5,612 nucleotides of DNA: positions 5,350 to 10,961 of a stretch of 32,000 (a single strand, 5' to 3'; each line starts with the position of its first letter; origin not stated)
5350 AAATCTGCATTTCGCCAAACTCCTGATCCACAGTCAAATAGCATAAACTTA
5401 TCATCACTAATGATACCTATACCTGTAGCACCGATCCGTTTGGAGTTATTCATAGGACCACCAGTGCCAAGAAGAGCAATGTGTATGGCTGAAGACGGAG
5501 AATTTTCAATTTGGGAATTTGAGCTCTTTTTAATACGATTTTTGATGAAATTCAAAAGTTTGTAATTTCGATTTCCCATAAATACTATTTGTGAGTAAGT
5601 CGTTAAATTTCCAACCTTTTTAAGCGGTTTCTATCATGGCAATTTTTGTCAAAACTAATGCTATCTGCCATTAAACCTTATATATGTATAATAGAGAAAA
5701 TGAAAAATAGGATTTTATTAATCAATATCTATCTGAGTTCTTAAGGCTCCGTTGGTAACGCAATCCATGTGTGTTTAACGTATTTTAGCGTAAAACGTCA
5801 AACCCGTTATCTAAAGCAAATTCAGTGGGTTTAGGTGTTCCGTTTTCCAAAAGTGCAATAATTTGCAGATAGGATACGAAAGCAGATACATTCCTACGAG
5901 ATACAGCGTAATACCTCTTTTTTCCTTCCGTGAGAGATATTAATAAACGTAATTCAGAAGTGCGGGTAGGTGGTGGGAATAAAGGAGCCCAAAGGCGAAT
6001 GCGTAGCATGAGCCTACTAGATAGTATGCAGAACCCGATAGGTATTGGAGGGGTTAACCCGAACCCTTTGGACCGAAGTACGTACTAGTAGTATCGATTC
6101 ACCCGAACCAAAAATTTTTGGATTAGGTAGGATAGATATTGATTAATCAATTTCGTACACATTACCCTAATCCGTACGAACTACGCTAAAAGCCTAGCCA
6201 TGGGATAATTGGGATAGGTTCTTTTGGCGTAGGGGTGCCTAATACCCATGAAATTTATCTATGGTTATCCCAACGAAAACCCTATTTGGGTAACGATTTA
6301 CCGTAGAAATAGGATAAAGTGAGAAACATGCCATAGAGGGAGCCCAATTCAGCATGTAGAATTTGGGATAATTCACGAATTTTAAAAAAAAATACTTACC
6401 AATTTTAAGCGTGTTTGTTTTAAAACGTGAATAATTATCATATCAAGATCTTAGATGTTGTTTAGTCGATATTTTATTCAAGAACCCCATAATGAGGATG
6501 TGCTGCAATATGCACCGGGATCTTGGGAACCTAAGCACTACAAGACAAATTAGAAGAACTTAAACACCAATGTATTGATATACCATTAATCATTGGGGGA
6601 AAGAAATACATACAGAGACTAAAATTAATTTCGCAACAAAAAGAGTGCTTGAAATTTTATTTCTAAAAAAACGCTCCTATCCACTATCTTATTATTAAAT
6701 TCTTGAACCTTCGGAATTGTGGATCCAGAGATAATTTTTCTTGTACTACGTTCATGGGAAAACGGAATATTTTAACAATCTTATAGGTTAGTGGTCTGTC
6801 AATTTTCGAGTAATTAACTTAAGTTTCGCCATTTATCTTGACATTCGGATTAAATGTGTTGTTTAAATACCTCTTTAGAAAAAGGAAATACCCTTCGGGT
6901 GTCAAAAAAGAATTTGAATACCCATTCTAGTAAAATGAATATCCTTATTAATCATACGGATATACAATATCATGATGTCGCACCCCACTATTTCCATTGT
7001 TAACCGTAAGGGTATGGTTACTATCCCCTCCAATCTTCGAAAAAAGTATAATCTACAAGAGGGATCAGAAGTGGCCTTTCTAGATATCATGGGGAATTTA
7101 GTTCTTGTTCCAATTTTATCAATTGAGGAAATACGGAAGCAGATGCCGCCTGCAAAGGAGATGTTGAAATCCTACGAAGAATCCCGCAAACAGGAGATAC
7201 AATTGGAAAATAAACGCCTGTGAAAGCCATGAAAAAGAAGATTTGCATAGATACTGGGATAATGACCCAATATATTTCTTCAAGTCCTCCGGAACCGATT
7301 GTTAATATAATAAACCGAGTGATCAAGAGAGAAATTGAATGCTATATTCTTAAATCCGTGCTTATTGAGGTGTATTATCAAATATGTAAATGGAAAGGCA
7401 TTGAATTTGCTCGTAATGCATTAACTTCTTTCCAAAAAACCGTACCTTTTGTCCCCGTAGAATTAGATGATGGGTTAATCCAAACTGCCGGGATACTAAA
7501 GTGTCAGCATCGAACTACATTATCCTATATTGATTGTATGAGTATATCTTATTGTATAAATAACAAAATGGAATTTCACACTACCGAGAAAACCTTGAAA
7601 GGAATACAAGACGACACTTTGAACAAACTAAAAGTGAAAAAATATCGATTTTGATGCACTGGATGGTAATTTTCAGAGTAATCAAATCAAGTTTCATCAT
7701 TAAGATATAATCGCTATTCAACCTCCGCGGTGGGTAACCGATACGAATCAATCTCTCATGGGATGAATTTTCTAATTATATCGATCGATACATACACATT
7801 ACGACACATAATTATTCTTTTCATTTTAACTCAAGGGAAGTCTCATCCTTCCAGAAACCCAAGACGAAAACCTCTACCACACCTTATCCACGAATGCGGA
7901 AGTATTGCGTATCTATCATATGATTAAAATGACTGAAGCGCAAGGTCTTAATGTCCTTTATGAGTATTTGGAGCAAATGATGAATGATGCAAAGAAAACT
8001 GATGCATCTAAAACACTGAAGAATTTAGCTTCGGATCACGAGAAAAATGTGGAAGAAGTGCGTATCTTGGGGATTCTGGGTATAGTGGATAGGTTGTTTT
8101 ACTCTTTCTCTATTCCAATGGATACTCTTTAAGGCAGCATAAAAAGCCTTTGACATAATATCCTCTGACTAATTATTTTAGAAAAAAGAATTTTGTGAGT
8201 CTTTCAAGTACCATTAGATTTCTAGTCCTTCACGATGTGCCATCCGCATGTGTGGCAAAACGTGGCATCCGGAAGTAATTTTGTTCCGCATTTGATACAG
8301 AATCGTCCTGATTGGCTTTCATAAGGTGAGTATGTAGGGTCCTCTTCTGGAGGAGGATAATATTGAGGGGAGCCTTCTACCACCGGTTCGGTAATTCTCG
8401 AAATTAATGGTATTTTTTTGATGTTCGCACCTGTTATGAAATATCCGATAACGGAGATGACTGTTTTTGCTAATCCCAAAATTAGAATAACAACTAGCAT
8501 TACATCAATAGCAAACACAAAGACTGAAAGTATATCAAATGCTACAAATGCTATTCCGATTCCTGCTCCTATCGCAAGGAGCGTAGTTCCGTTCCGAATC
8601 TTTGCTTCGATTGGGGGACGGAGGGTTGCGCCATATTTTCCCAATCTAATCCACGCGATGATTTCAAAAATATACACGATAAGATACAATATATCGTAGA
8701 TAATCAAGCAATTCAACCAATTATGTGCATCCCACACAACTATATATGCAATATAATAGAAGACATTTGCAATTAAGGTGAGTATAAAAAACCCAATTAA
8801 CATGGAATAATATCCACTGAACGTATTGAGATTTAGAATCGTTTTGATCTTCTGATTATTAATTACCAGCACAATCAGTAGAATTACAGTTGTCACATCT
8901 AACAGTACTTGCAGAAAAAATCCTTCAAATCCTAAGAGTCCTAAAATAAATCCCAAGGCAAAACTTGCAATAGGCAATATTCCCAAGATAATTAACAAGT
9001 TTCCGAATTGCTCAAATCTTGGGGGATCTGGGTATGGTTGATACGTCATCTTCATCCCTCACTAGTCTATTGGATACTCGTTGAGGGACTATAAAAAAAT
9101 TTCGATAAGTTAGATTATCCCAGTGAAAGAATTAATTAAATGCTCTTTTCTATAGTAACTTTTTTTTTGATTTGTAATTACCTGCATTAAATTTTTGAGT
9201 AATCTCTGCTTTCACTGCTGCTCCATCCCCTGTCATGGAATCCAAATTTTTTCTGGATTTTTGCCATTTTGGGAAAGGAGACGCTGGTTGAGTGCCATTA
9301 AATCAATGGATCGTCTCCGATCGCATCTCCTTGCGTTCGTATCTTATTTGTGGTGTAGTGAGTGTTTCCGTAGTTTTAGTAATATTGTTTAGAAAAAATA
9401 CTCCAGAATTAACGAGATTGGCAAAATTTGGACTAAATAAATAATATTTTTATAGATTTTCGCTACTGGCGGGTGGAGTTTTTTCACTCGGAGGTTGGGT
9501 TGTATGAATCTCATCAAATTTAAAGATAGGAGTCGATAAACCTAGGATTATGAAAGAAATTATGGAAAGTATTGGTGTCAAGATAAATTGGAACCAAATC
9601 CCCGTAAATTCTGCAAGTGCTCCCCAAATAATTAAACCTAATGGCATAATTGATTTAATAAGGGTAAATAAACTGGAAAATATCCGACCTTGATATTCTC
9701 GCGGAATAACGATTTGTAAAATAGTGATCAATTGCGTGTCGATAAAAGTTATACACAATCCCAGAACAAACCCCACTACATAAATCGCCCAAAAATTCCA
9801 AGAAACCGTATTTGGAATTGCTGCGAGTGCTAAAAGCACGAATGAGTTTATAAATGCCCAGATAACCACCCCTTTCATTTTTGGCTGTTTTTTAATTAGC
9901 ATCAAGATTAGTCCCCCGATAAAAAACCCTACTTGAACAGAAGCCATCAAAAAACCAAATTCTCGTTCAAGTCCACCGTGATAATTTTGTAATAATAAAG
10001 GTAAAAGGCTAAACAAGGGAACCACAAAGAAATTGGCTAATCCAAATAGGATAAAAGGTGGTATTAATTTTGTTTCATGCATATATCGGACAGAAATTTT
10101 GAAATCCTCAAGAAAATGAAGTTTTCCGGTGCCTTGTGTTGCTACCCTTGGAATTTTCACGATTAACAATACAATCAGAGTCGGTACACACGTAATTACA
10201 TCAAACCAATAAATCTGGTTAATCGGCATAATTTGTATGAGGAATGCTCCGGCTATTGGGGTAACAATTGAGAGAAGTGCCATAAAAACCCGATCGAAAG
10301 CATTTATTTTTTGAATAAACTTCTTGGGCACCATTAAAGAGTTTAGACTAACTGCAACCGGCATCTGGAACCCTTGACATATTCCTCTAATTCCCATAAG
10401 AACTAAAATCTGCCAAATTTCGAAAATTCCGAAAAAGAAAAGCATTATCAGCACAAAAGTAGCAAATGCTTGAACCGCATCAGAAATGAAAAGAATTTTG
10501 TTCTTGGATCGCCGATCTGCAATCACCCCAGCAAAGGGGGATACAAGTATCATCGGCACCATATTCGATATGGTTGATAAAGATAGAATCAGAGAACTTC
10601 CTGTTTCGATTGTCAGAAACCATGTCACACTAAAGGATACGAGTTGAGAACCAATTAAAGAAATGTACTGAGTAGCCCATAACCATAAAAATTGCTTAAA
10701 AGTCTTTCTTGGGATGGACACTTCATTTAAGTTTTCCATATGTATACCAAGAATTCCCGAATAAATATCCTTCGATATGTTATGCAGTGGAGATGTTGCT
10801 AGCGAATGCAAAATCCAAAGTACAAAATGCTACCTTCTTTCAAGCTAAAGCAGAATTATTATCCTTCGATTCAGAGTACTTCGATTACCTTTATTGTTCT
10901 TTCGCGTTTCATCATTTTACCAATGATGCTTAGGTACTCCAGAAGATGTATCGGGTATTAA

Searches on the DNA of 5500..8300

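Call 4: search_rna_families(source=window, start=5500, end=8300, threshold=evalue, max_evalue=10, show_alignments=3)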
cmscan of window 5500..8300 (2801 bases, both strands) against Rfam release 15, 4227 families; matches with E-value up to 10: 4.
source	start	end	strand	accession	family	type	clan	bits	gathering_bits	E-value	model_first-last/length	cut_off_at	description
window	6524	6569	-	RF00066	U7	Gene; snRNA;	-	21.8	34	0.1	1-62/62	no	U7 small nuclear RNA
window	7022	7097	-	RF01279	snoR53Y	Gene; snRNA; snoRNA; CD-box;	CL00080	18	43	8.1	1-76/76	no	Small nucleolar RNA snoR53Y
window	6253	6337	+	RF01705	Flavo-1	Gene; sRNA;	-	17.8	42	2.7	1-76/76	no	Flavo-1 RNA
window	6866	6985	-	RF02453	ncr952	Gene; sRNA;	-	14.6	100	5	1-143/143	no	Bacillus sRNA ncr952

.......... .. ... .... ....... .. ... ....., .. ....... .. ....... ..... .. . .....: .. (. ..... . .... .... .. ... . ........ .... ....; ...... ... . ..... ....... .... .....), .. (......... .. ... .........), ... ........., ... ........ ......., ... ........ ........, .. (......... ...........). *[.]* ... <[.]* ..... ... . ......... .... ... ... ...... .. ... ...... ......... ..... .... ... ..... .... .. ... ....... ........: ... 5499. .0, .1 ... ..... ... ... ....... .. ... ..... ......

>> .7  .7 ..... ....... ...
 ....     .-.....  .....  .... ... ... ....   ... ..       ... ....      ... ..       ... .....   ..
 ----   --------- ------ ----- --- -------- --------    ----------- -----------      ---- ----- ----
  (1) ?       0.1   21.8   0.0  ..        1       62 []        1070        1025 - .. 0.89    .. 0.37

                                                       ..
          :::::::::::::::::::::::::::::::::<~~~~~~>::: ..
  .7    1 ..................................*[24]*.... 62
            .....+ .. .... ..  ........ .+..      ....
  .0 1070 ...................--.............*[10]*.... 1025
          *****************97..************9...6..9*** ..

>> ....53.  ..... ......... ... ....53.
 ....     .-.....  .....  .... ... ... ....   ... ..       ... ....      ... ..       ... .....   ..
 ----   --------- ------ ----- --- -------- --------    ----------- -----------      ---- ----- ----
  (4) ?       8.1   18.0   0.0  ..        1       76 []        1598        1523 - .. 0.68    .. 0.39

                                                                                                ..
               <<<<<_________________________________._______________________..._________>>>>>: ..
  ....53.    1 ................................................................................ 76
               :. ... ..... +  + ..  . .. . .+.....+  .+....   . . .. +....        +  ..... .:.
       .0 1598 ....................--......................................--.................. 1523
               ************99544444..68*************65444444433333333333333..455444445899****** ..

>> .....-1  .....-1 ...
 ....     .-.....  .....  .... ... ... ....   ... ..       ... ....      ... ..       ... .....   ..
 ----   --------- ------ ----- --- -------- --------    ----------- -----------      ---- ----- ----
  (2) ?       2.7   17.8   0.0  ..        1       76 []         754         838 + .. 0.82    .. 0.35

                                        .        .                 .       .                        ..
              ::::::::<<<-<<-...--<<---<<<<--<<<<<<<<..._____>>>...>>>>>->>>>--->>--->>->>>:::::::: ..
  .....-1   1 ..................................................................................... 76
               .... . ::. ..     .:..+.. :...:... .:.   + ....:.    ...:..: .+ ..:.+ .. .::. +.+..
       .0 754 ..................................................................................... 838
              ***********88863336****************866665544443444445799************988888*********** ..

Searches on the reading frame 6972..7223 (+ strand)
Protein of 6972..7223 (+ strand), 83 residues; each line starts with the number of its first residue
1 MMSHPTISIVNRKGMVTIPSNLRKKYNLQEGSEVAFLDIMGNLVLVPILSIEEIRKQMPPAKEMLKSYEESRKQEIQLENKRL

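Call 65: search_protein_families(library=pfam, proteins=[window:6972-7223:+], max_evalue=0.01)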
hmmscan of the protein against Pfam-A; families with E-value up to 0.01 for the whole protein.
window:6972-7223:+ (83 aa): 1 family
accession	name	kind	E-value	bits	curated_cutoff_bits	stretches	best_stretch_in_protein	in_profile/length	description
PF04014.23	MazE_antitoxin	-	2.5e-08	34.2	24.7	1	8-48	2-43/48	Antidote-toxin recognition MazE, bacterial antitoxin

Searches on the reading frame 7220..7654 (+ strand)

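Call 24: search_protein_families(library=pfam, proteins=[window:7220-7654:+])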
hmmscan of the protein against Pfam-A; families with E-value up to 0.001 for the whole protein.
window:7220-7654:+ (144 aa): 1 family
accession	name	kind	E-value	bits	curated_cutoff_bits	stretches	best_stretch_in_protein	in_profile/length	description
PF01850.27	PIN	-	1.8e-07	32.2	23.6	1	8-119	1-107/120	PIN domain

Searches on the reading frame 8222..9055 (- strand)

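Call 24: search_protein_families(library=pfam, proteins=[window:8222-9055:-])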
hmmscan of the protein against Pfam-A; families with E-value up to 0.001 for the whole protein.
window:8222-9055:- (277 aa): 2 families
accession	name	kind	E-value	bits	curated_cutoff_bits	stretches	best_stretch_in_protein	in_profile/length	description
PF13240.11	Zn_Ribbon_1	-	1.2e-05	25.4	25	1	252-271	1-20/23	zinc-ribbon domain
PF12773.13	DZR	-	0.00042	20.9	27.3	1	252-271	26-45/45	Double zinc ribbon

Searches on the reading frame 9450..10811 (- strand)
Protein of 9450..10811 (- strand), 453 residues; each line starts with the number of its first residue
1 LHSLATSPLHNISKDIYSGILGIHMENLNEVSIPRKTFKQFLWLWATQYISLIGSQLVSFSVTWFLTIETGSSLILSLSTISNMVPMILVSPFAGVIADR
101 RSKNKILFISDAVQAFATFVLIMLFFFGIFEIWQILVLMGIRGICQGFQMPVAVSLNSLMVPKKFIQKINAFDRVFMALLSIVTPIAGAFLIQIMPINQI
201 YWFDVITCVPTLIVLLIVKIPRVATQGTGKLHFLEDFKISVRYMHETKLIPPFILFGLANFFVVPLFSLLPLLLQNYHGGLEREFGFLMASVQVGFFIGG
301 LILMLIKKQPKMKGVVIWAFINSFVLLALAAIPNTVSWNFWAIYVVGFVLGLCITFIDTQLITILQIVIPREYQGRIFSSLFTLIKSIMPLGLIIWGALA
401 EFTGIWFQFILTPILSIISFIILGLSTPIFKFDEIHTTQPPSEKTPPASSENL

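Call 24: search_protein_families(library=pfam, proteins=[window:9450-10811:-])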
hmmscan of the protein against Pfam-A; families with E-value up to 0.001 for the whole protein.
window:9450-10811:- (453 aa): 2 families
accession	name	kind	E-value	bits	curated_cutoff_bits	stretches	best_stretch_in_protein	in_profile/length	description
PF05977.19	MFS_3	-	5.3e-32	111.4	27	1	39-434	10-400/524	Transmembrane secretion effector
PF07690.21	MFS_1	-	4.2e-24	85.5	33.4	1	45-384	2-338/347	Major Facilitator Superfamily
